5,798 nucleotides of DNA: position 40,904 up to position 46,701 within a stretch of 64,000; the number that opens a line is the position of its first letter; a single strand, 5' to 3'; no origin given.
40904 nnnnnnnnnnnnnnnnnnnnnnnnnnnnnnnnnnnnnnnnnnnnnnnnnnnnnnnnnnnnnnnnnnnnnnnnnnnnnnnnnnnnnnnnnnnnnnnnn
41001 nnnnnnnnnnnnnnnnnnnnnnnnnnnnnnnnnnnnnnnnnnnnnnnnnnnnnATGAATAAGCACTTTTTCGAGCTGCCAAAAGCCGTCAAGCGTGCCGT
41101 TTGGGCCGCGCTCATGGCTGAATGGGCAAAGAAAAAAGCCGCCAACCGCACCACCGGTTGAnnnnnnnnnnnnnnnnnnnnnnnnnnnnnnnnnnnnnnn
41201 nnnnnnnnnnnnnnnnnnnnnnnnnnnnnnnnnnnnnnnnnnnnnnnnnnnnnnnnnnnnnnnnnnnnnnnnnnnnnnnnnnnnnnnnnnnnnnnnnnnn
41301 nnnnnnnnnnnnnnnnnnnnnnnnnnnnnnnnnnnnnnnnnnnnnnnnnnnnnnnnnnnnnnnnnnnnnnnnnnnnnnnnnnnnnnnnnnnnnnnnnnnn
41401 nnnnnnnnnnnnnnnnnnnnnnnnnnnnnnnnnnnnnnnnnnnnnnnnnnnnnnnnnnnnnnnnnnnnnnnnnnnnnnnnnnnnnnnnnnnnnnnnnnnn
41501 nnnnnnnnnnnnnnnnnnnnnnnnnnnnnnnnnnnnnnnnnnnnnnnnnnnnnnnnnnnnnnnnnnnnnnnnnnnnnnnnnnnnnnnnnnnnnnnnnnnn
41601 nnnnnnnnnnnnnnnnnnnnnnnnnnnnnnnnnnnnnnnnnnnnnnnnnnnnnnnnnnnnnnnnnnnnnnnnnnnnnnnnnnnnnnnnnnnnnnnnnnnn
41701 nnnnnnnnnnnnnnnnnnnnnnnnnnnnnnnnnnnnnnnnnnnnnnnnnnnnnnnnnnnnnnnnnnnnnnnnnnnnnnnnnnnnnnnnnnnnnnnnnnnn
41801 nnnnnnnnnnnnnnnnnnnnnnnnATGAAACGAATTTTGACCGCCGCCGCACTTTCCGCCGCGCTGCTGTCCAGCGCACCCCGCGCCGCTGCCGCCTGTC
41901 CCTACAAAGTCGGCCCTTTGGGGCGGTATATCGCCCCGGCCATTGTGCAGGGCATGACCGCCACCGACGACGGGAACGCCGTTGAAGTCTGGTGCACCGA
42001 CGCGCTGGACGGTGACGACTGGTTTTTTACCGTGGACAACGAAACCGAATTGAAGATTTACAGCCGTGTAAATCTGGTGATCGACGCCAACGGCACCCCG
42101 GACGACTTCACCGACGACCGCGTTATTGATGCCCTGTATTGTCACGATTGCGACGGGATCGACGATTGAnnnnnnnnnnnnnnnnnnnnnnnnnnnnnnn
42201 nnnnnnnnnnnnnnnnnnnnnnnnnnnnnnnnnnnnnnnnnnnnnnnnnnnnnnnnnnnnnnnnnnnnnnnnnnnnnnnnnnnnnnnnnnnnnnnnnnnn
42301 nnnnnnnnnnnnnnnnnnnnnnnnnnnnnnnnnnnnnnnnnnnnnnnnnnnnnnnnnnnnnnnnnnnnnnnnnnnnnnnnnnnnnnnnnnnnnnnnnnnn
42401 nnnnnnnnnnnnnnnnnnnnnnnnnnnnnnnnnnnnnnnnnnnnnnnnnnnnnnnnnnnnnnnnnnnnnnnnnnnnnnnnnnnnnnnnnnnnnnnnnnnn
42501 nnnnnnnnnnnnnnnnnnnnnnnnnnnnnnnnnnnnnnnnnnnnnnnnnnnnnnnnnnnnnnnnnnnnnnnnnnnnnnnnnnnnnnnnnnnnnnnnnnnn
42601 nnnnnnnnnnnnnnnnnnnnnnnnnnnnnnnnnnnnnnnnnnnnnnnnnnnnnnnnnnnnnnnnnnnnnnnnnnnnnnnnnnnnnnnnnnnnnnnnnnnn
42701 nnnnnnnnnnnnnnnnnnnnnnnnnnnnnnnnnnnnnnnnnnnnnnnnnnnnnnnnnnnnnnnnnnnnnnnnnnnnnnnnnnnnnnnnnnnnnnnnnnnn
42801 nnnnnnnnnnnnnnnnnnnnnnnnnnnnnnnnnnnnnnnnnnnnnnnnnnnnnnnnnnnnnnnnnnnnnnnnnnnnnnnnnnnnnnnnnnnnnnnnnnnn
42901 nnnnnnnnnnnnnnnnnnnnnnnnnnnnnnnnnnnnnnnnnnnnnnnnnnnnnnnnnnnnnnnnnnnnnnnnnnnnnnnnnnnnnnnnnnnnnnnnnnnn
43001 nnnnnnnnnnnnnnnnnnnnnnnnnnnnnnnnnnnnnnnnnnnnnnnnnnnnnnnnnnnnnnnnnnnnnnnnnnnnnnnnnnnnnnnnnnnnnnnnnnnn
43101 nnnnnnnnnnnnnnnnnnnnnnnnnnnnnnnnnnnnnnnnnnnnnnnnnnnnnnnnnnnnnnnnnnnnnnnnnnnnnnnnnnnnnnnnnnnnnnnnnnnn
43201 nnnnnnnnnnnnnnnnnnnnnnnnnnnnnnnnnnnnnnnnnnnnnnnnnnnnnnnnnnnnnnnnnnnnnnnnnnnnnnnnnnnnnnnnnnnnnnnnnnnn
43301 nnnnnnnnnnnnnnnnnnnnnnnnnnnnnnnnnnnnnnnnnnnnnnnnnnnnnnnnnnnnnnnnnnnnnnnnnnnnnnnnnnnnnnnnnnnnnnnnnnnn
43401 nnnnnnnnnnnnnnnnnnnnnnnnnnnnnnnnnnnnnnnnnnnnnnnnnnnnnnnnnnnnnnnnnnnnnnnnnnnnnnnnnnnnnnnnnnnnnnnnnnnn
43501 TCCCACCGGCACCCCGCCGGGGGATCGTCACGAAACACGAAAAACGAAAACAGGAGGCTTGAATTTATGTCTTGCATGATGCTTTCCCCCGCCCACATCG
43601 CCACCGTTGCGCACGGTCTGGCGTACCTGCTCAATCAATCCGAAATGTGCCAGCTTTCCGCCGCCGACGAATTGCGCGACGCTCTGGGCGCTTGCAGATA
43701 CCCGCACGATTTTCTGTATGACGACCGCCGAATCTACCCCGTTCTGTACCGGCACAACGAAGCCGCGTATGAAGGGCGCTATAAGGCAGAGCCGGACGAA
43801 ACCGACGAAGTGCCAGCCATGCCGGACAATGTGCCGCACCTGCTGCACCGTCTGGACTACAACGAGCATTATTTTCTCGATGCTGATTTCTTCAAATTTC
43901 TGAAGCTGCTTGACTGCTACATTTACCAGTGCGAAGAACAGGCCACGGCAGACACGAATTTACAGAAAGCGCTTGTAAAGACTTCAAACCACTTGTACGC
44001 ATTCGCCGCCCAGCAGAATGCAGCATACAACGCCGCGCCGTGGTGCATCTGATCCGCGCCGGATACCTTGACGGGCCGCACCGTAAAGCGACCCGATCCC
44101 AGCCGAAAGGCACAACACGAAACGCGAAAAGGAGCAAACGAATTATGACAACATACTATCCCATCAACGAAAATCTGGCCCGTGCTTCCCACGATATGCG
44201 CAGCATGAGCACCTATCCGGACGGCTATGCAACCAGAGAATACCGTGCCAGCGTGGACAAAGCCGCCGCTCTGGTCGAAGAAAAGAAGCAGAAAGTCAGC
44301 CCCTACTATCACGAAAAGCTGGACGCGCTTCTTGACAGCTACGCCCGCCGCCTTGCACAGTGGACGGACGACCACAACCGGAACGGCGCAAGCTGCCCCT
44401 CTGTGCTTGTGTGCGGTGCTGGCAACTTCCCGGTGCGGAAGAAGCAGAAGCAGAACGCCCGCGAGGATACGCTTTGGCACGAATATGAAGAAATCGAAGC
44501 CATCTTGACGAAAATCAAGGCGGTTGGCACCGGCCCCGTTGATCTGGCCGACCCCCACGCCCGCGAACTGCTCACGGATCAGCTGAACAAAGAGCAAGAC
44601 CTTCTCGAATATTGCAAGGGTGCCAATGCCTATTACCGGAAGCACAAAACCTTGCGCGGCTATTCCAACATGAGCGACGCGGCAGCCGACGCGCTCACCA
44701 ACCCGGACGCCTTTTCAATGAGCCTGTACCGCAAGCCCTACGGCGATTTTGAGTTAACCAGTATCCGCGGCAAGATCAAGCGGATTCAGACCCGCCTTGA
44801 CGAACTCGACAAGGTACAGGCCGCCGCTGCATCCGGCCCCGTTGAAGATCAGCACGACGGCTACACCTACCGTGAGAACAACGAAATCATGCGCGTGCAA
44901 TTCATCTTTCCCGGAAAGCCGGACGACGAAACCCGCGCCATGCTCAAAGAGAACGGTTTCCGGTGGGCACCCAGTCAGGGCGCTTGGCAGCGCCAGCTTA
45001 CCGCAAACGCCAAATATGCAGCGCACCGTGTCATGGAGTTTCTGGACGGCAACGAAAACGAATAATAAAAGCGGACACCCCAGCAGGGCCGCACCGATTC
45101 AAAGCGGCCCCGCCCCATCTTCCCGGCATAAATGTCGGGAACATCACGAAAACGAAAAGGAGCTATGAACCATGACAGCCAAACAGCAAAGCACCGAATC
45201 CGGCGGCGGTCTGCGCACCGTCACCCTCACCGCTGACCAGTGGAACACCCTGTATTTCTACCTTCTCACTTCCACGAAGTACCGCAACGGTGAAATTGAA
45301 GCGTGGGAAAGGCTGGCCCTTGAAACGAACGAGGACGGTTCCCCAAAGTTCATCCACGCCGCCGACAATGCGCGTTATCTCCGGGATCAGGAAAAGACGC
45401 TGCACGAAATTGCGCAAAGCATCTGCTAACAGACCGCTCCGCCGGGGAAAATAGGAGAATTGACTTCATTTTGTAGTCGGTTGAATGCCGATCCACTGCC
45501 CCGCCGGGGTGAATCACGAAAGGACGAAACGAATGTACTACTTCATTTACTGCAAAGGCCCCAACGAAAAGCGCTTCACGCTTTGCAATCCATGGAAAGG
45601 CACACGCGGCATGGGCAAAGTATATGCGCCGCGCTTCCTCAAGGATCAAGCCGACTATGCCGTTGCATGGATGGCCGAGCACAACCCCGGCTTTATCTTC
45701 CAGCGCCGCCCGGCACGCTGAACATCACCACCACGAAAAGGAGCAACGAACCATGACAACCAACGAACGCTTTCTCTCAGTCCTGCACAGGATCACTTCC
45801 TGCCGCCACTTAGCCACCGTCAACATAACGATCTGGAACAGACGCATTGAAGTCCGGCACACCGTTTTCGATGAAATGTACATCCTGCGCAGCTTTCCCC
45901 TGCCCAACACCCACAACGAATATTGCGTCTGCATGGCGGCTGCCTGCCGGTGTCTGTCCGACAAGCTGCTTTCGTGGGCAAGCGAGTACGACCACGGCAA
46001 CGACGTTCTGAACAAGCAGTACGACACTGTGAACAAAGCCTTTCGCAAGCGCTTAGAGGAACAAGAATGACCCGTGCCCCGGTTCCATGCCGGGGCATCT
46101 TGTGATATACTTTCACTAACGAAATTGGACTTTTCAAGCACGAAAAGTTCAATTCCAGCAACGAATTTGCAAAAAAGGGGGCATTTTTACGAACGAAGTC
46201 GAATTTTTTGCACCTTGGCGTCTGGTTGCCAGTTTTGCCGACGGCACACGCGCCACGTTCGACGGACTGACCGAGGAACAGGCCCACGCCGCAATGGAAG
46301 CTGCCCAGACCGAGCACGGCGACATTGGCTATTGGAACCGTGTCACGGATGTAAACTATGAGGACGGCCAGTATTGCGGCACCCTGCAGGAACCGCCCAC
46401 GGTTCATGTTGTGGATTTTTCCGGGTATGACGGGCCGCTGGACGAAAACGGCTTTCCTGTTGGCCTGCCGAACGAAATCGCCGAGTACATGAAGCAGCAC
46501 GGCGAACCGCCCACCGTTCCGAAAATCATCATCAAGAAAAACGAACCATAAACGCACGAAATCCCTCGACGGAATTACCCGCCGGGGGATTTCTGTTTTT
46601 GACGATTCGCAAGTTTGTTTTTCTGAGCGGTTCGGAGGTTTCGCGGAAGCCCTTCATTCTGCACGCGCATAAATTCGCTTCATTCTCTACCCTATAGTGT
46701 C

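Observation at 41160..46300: Every early gene is preceded by the same modular leader: GC hairpin, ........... palindrome, CACGAAA repeats, RBS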

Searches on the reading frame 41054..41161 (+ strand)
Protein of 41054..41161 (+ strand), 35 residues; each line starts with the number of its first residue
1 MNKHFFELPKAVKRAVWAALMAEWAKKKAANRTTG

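Call 71: search_protein_families(library=pfam, max_evalue=0.001, proteins=[window:41054-41161:+])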
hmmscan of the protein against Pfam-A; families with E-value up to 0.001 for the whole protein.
window:41054-41161:+ (35 aa): 0 families

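Call 73: search_protein_families(library=phrogs, max_evalue=0.001, proteins=[window:41054-41161:+])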
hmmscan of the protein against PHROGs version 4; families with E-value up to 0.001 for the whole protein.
window:41054-41161:+ (35 aa): 0 families

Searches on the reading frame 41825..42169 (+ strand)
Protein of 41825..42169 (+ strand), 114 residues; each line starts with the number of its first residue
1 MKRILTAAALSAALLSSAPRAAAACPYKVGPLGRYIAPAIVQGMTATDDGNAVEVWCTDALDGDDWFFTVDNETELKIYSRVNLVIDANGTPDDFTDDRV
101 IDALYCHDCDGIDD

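Call 17: search_protein_families(library=pfam, max_evalue=0.01, proteins=[window:41825-42169:+])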
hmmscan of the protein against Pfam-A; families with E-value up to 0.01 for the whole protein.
window:41825-42169:+ (114 aa): 0 families

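Call 18: search_protein_families(library=phrogs, max_evalue=0.001, proteins=[window:41825-42169:+])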
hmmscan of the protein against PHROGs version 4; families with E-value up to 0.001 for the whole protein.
window:41825-42169:+ (114 aa): 1 family
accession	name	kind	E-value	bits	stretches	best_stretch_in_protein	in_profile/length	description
phrog_32350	-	unknown function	1.1e-70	236.1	1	1-114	1-114/114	-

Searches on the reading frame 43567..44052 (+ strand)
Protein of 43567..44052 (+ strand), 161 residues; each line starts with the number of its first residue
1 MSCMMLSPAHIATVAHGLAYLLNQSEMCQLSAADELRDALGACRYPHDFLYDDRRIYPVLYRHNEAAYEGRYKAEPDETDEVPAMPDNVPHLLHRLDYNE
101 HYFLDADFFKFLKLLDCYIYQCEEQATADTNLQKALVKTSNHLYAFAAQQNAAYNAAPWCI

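Call 17: search_protein_families(library=pfam, max_evalue=0.01, proteins=[window:43567-44052:+])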
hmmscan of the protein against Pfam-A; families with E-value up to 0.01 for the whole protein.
window:43567-44052:+ (161 aa): 0 families

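Call 18: search_protein_families(library=phrogs, max_evalue=0.001, proteins=[window:43567-44052:+])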
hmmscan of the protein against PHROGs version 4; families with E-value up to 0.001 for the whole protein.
window:43567-44052:+ (161 aa): 1 family
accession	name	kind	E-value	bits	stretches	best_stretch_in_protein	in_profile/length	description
phrog_35696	-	unknown function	1.1e-114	381.1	1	1-161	1-161/161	-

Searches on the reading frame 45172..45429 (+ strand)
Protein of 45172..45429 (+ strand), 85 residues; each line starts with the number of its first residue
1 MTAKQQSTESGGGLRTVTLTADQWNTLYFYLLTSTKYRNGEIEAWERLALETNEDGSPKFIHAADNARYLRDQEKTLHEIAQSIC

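Call 17: search_protein_families(library=pfam, max_evalue=0.01, proteins=[window:45172-45429:+])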
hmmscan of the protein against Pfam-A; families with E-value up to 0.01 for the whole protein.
window:45172-45429:+ (85 aa): 0 families

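Call 18: search_protein_families(library=phrogs, max_evalue=0.001, proteins=[window:45172-45429:+])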
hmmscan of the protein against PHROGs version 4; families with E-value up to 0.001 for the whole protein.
window:45172-45429:+ (85 aa): 1 family
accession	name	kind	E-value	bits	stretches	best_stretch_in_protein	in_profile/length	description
phrog_38056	-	unknown function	3.3e-61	204.5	1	1-85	1-85/85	-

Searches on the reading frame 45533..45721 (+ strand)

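Call 17: search_protein_families(library=pfam, max_evalue=0.01, proteins=[window:45533-45721:+])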
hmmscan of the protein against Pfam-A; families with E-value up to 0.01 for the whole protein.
window:45533-45721:+ (62 aa): 0 families

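Call 18: search_protein_families(library=phrogs, max_evalue=0.001, proteins=[window:45533-45721:+])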
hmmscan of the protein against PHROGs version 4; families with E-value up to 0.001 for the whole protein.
window:45533-45721:+ (62 aa): 1 family
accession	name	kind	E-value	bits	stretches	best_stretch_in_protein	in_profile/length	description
phrog_35407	-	unknown function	2.3e-49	166.4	1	1-62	1-62/62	-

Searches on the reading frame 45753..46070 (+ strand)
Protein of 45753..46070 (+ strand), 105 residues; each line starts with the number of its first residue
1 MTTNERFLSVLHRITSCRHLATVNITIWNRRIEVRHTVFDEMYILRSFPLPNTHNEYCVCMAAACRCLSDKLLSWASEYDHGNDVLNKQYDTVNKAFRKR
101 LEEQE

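Call 17: search_protein_families(library=pfam, max_evalue=0.01, proteins=[window:45753-46070:+])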
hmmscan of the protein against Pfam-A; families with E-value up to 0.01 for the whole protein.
window:45753-46070:+ (105 aa): 0 families

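Call 18: search_protein_families(library=phrogs, max_evalue=0.001, proteins=[window:45753-46070:+])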
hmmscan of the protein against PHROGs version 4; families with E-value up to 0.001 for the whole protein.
window:45753-46070:+ (105 aa): 1 family
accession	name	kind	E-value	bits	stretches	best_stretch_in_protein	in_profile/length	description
phrog_28869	-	unknown function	1.9e-72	241.2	1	1-105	1-105/105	-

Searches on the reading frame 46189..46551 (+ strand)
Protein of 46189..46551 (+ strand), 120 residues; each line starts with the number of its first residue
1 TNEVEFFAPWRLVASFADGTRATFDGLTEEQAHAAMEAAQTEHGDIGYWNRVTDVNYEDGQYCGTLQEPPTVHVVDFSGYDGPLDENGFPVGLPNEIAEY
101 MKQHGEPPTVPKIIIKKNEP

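Call 17: search_protein_families(library=pfam, max_evalue=0.01, proteins=[window:46189-46551:+])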
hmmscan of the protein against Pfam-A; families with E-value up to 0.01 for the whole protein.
window:46189-46551:+ (120 aa): 0 families

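Call 18: search_protein_families(library=phrogs, max_evalue=0.001, proteins=[window:46189-46551:+])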
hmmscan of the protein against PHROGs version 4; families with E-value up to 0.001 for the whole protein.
window:46189-46551:+ (120 aa): 1 family
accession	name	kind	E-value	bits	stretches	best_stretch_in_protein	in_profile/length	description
phrog_29799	-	unknown function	3.9e-62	207.7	1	36-120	1-85/85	-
